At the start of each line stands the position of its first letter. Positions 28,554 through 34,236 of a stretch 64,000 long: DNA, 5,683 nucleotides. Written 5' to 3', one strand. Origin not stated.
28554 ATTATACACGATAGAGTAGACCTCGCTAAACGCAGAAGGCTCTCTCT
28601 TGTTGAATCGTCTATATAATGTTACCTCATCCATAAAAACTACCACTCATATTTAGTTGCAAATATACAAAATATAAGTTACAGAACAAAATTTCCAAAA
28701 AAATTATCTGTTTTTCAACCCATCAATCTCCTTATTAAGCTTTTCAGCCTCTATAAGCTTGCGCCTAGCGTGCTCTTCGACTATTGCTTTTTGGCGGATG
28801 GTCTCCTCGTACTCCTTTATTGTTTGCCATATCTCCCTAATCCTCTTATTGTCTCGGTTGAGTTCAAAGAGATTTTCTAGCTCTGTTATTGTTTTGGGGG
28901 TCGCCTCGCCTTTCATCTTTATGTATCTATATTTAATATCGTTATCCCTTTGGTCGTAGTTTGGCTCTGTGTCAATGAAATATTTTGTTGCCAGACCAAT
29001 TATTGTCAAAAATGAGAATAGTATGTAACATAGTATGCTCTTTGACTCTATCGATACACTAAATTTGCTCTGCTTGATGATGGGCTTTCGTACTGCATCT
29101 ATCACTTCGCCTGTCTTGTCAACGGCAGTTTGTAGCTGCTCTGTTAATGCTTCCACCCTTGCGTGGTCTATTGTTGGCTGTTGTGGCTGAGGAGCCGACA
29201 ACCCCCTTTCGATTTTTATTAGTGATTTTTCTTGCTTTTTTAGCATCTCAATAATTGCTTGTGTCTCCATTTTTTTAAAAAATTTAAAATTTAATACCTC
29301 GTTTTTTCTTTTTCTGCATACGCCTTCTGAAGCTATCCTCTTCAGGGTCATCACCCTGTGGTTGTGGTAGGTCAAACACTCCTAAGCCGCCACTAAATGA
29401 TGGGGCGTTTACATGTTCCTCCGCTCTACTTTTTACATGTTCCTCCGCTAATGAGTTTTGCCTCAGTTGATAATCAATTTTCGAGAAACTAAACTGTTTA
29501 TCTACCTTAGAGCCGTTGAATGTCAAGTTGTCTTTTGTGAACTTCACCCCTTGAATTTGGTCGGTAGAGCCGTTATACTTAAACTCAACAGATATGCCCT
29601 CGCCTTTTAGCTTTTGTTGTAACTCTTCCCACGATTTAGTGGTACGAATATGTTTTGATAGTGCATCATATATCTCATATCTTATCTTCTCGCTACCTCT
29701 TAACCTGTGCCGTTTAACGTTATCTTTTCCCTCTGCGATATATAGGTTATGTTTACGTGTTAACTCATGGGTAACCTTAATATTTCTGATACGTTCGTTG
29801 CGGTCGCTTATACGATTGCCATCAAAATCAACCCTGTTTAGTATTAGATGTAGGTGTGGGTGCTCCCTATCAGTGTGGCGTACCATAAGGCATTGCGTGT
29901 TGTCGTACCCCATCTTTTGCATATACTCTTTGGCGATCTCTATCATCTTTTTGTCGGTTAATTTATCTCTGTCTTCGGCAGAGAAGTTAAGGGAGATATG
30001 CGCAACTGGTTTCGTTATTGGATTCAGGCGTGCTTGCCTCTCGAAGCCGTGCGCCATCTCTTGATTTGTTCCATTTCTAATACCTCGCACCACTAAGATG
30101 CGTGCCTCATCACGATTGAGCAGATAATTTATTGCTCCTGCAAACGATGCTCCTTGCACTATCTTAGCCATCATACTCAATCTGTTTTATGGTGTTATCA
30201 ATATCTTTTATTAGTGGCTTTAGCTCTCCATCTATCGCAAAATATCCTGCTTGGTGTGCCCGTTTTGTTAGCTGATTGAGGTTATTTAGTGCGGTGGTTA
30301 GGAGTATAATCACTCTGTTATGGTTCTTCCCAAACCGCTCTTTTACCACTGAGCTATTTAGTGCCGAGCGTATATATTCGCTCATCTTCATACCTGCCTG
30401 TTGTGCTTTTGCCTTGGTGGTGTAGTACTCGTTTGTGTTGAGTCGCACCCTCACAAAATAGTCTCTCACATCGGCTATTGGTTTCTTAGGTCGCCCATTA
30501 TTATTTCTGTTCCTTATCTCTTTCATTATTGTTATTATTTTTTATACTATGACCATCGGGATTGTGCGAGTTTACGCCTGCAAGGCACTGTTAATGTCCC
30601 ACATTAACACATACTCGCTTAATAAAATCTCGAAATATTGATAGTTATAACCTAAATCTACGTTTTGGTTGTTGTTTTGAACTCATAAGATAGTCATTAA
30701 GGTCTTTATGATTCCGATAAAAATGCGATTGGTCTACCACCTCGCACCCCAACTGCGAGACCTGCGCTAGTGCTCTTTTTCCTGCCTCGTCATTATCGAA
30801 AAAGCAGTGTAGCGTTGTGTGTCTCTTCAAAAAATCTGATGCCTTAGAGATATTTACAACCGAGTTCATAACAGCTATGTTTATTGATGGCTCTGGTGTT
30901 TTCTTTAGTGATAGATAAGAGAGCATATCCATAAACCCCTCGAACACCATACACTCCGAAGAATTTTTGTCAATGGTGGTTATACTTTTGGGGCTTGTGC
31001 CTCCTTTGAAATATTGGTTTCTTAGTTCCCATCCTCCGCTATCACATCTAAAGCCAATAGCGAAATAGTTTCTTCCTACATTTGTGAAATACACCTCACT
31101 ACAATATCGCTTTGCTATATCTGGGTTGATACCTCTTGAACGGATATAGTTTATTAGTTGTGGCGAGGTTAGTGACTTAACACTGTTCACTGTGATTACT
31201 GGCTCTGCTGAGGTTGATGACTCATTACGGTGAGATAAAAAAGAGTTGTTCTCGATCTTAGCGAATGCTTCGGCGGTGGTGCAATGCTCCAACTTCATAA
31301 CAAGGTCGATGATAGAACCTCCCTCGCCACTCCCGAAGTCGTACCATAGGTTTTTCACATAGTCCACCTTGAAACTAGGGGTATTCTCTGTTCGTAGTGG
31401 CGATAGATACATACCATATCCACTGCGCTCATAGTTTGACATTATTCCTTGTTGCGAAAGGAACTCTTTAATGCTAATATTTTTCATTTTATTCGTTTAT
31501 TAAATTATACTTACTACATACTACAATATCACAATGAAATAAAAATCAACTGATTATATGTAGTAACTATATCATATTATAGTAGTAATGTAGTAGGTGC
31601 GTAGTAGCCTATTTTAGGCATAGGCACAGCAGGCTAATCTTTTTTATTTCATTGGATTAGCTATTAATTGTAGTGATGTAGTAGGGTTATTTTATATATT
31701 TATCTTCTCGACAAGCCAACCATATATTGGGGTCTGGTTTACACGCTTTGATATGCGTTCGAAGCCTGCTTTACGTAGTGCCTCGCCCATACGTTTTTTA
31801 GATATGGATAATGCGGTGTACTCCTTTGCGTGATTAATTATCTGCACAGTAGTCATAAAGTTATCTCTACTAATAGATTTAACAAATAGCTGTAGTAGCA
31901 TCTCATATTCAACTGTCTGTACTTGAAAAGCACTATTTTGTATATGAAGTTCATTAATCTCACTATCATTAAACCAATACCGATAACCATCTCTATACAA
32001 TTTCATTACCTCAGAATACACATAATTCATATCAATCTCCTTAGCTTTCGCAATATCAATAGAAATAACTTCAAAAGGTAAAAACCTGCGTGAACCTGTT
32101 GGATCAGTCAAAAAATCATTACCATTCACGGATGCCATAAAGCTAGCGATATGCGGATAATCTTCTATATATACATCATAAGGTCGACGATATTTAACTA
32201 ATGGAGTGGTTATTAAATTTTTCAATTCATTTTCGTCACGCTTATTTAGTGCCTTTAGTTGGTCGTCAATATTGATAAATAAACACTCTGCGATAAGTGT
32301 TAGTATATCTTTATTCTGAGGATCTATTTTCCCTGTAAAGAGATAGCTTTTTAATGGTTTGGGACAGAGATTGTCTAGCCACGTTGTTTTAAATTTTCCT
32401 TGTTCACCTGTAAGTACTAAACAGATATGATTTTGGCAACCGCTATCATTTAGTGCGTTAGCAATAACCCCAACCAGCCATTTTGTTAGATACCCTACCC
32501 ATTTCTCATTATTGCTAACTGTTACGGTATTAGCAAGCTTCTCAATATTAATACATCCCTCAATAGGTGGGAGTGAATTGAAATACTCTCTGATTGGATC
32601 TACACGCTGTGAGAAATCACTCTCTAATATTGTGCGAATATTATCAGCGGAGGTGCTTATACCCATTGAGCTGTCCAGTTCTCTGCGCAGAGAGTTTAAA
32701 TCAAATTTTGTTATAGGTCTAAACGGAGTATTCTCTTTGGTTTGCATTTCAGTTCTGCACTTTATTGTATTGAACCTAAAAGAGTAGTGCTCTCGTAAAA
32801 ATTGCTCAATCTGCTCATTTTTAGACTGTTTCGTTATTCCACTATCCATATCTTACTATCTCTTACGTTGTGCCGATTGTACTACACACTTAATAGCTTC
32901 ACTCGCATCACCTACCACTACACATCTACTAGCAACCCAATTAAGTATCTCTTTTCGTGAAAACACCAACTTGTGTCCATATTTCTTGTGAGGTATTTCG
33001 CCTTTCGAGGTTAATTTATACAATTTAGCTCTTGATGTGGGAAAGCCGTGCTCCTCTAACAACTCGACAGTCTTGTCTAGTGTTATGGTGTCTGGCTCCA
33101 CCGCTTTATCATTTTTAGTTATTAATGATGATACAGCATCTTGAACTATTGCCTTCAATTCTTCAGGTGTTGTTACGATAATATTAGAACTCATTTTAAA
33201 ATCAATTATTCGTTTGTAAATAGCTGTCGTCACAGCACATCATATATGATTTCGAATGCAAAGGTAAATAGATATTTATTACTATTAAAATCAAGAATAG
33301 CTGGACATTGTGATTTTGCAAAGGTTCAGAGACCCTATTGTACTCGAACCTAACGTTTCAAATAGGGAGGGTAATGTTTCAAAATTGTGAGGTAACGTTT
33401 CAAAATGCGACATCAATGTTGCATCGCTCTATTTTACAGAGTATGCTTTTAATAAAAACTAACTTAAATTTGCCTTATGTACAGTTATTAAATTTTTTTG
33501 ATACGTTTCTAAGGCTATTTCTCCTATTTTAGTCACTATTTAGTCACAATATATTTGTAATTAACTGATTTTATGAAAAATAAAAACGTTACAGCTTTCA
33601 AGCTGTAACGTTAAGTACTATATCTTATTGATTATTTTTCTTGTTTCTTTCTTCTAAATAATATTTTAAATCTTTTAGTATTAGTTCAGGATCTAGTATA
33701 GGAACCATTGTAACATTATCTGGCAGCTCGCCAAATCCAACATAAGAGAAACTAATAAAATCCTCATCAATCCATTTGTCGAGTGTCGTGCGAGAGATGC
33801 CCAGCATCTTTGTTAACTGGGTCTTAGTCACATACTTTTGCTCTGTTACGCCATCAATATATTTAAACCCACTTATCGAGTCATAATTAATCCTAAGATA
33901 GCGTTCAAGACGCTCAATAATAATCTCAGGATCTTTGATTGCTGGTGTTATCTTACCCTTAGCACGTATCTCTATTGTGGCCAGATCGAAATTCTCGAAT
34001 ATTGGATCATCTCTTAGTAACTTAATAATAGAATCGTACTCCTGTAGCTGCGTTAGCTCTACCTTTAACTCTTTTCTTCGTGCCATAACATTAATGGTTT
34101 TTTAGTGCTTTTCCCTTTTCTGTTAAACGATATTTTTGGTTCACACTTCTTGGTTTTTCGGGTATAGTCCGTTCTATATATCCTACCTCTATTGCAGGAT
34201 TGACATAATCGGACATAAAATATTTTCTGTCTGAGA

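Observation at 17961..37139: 19-kb tRNA(CAT)-integrated mobilizable element carrying a complete SusC/SusD locus as cargo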

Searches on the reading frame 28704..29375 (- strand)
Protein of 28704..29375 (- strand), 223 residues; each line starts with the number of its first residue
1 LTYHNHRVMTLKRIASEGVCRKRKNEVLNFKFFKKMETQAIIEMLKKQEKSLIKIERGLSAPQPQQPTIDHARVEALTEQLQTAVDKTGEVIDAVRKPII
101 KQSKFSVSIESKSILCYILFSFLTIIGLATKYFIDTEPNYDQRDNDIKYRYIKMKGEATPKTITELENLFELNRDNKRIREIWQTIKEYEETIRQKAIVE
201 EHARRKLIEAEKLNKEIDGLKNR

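Call 7: search_protein_families(library=pfam, proteins=[window:28704-29375:-], max_evalue=0.01)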
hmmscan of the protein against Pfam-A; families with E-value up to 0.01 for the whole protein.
window:28704-29375:- (223 aa): 0 families

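Call 58: search_protein_families(library=ncbifam, proteins=[window:28704-29375:-], max_evalue=0.001)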
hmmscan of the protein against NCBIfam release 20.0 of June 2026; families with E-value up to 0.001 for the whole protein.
window:28704-29375:- (223 aa): 0 families

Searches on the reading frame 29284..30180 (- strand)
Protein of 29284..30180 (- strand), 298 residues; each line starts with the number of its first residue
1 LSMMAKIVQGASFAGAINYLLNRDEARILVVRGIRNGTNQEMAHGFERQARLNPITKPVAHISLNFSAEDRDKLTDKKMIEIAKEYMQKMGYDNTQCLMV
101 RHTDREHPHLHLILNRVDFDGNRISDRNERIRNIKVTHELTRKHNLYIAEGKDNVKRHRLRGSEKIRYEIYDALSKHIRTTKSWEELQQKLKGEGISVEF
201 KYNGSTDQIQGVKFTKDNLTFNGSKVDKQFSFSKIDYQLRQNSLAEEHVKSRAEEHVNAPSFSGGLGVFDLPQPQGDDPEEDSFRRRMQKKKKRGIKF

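Call 7: search_protein_families(library=pfam, proteins=[window:29284-30180:-], max_evalue=0.01)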
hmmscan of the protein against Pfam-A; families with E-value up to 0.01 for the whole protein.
window:29284-30180:- (298 aa): 3 families
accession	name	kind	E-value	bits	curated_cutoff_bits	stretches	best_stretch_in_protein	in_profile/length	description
PF03432.20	Relaxase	-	3.4e-34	118.4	24.6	1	19-146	1-132/132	MobA/VirD2-like, nuclease domain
PF22863.1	TraI_middle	-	5.7e-05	23.7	27.6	1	173-239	23-83/89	TraI-like middle domain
PF06313.16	ACP53EA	-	0.0057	17.2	25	0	64-100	32-68/90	Drosophila ACP53EA protein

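Call 58: search_protein_families(library=ncbifam, proteins=[window:29284-30180:-], max_evalue=0.001)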
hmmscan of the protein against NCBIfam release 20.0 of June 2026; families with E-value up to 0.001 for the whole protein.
window:29284-30180:- (298 aa): 5 families
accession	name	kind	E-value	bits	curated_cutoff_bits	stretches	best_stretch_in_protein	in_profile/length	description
NF041325.1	Bacteroid_MobB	subfamily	5.1e-38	131.1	400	2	3-161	1-167/420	conjugal transfer protein MobB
NF041893.1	TraI_MobP_relax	equivalog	3e-16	59.4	250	1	12-272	15-280/502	TraI/MobA(P) family conjugative relaxase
NF041450.1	MobP1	subfamily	7e-09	35.5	200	1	53-137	110-193/321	MobP1 family relaxase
NF041420.1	MbpB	equivalog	1.9e-08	34.2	400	1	66-248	70-251/260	mobilization protein MbpB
NF040665.1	relax_SAG1250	exception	0.00076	18.1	575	0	60-214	83-237/606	SAG1250 family conjugative relaxase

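Call 70: search_dna_similar(query=window:29284-30180:-, collection=plasmids, mode=protein, max_rows=12)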
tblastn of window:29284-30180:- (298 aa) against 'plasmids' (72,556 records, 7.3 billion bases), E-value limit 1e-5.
Records with a match: 414; places in all: 461; records where one place covers at least 80% of the query: 98.
Best place of each record, by identity: <60% 414.
By first word of the organism name: Nostoc 34; Pseudosulfitobacter 30; Bacteroides 28; Hymenobacter 24; Klebsiella 23; Rhodococcus 20; Aeromonas 16; Streptomyces 14; Tolypothrix 14; Enterobacter 13; and 73 more.
By predicted mobility (MOB-suite, as given by PLSDB): non-mobilizable 228; mobilizable 147; conjugative 39.
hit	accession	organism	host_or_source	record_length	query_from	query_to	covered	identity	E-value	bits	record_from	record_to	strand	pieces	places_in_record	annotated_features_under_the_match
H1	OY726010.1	Phocaeicola massiliensis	-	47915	3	286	95%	41.2%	3e-69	239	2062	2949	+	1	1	record has no annotation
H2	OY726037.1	Phocaeicola massiliensis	-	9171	3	284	95%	41.5%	6e-71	244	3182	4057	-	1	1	record has no annotation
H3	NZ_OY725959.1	Bacteroides finegoldii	-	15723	3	284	95%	41.5%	6e-71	244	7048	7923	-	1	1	relaxase/mobilization nuclease domain-containing protein | MobC family plasmid mobilization relaxosome protein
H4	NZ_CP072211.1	Parabacteroides distasonis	Homo sapiens,cultured bacterial ...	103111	3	265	88%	42.3%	8e-65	227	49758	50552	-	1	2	relaxase/mobilization nuclease domain-containing protein | MobC family plasmid mobilization relaxosome protein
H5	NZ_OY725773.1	Parabacteroides distasonis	-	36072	3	265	88%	42.3%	1e-64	226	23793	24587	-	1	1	relaxase/mobilization nuclease domain-containing protein | MobC family plasmid mobilization relaxosome protein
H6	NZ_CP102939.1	Bacteroides cellulosilyticus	Blood(Human)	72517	3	265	88%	42.3%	1e-64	226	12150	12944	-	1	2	relaxase/mobilization nuclease domain-containing protein | MobC family plasmid mobilization relaxosome protein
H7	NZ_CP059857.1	Bacteroides zhangwenhongii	Homo sapiens,pure culture,feces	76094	3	265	88%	42.3%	1e-64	226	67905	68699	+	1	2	relaxase/mobilization nuclease domain-containing protein | MobC family plasmid mobilization relaxosome protein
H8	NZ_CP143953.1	Phocaeicola vulgatus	Homo sapiens,cell culture,fecal sample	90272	3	265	88%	42.3%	1e-64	226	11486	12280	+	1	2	relaxase/mobilization nuclease domain-containing protein | MobC family plasmid mobilization relaxosome protein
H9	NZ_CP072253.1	Bacteroides cellulosilyticus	Homo sapiens,cultured bacterial ...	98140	3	265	88%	42.3%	1e-64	226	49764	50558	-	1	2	relaxase/mobilization nuclease domain-containing protein | MobC family plasmid mobilization relaxosome protein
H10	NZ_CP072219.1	Bacteroides xylanisolvens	Homo sapiens,cultured bacterial ...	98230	3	265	88%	42.3%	1e-64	226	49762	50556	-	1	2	relaxase/mobilization nuclease domain-containing protein | MobC family plasmid mobilization relaxosome protein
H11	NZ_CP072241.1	Bacteroides uniformis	Homo sapiens,cultured bacterial ...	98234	3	265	88%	42.3%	1e-64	226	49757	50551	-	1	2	relaxase/mobilization nuclease domain-containing protein | MobC family plasmid mobilization relaxosome protein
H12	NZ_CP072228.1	Bacteroides eggerthii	Homo sapiens,cultured bacterial ...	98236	3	265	88%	42.3%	1e-64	226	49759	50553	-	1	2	relaxase/mobilization nuclease domain-containing protein | MobC family plasmid mobilization relaxosome protein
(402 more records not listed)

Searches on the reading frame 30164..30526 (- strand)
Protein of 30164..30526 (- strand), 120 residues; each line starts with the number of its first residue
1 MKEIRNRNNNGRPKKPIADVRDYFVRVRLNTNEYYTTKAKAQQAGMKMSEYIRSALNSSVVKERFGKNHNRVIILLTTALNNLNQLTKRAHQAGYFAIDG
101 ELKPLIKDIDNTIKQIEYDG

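Call 8: search_protein_families(library=pfam, proteins=[window:30164-30526:-], max_evalue=0.01)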
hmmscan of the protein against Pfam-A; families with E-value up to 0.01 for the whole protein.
window:30164-30526:- (120 aa): 3 families
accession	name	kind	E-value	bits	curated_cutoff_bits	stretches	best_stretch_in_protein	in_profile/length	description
PF21983.2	NikA-like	-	2.9e-12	47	27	1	21-89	3-71/72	Mobilization protein NikA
PF19807.5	DUF6290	-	0.0013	19.3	27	1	25-56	4-35/72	Family of unknown function (DUF6290)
PF05713.17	MobC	-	0.0037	18.1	23.2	1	81-97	9-26/45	Bacterial mobilisation protein (MobC)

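Call 58: search_protein_families(library=ncbifam, proteins=[window:30164-30526:-], max_evalue=0.001)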
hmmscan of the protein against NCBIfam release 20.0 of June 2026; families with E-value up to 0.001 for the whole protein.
window:30164-30526:- (120 aa): 2 families
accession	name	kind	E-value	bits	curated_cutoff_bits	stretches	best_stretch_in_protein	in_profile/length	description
NF041418.1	MbpA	equivalog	6.8e-09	35.5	90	1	24-112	4-92/93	mobilization protein MbpA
NF041264.1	MobA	equivalog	2.5e-05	24.7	80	1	23-115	5-90/91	plasmid mobilization protein MobA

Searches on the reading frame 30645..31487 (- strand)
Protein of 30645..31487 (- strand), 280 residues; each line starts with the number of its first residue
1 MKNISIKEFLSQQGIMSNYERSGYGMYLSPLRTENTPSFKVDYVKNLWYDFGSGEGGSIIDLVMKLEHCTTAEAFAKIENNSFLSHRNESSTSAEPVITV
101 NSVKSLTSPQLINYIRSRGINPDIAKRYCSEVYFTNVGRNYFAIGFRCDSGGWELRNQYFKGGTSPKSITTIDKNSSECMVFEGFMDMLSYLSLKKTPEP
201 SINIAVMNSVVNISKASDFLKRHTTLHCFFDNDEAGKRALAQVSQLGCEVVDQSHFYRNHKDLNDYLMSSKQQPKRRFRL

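Call 8: search_protein_families(library=pfam, proteins=[window:30645-31487:-], max_evalue=0.01)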
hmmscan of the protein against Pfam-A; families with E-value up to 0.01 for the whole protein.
window:30645-31487:- (280 aa): 3 families
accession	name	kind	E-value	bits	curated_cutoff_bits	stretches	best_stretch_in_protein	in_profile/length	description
PF13155.12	Toprim_2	-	2.6e-13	50.6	22.1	1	180-267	1-88/88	Toprim-like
PF01807.25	Zn_ribbon_DnaG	-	3.7e-08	33.5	24.9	1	27-82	34-89/98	CHC2 zinc finger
PF13362.12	Toprim_3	-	0.0015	19.3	27.2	1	180-269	3-91/95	Toprim domain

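Call 58: search_protein_families(library=ncbifam, proteins=[window:30645-31487:-], max_evalue=0.001)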
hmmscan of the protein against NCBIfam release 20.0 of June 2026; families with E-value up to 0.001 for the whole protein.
window:30645-31487:- (280 aa): 1 family
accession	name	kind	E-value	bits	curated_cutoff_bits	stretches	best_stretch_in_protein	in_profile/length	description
TIGR01391.1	dnaG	equivalog_domain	1.7e-17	63.4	283.6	2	28-95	36-103/414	DNA primase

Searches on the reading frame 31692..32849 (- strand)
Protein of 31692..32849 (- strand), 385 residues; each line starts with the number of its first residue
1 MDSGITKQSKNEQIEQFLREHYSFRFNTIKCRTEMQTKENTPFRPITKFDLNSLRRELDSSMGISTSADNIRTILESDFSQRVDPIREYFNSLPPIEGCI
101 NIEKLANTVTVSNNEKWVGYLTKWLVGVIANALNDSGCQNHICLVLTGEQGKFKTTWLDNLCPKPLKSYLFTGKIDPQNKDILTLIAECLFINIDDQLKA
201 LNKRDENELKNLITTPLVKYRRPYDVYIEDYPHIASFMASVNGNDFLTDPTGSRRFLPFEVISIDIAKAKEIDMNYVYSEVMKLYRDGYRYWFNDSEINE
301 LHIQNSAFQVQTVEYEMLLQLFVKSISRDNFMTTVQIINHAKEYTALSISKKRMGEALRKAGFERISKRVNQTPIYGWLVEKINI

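Call 8: search_protein_families(library=pfam, proteins=[window:31692-32849:-], max_evalue=0.01)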
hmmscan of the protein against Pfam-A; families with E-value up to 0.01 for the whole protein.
window:31692-32849:- (385 aa): 2 families
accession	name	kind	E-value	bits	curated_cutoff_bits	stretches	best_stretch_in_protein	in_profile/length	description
PF05272.17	VapE-like_dom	-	2.5e-34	119.1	25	1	105-309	15-216/217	Virulence-associated protein E-like domain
PF19263.5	DUF5906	-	5.2e-07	30.7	27.6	1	146-255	1-114/114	Family of unknown function (DUF5906)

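Call 12: find_encoding_contigs(protein=window:31692-32849:-, flank=10000, max_places=10)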
Protein window:31692-32849:- (385 aa): no gene with exactly this product is on record in the collection.

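Call 58: search_protein_families(library=ncbifam, proteins=[window:31692-32849:-], max_evalue=0.001)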
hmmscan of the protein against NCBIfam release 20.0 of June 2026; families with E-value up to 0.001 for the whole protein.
window:31692-32849:- (385 aa): 0 families

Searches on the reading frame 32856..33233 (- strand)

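Call 8: search_protein_families(library=pfam, proteins=[window:32856-33233:-], max_evalue=0.01)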
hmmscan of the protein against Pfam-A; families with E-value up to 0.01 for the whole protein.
window:32856-33233:- (125 aa): 2 families
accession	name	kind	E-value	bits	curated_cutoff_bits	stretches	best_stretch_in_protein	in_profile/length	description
PF12728.13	HTH_17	-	8.4e-07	29.6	27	1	67-103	14-50/51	Helix-turn-helix domain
PF22194.2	F-93_WHD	-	0.008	16.7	28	0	33-78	13-62/62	F-93, winged-helix domain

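Call 58: search_protein_families(library=ncbifam, proteins=[window:32856-33233:-], max_evalue=0.001)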
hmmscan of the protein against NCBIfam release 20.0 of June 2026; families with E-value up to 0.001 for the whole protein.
window:32856-33233:- (125 aa): 1 family
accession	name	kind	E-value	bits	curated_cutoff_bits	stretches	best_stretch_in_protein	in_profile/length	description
NF047737.1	antiphage_MADS1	equivalog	0.00042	20.5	80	1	69-100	18-49/49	methylation-associated defense system helix-turn-helix domain-containing protein MAD1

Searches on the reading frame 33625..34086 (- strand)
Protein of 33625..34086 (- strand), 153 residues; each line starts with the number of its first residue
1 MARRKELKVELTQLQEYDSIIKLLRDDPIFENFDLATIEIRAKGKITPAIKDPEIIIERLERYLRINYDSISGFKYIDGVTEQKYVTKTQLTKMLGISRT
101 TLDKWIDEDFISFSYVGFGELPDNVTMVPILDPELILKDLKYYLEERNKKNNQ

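Call 8: search_protein_families(library=pfam, proteins=[window:33625-34086:-], max_evalue=0.01)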
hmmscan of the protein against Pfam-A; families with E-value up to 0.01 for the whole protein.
window:33625-34086:- (153 aa): 2 families
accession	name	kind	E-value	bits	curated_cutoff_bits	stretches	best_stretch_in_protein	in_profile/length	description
PF13022.12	HTH_Tnp_1_2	-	0.0044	17.6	27.9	1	82-113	21-55/122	Helix-turn-helix of insertion element transposase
PF12728.13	HTH_17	-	0.0099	16.6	27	0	86-111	2-27/51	Helix-turn-helix domain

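Call 58: search_protein_families(library=ncbifam, proteins=[window:33625-34086:-], max_evalue=0.001)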
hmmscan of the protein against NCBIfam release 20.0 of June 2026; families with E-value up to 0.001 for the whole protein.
window:33625-34086:- (153 aa): 0 families
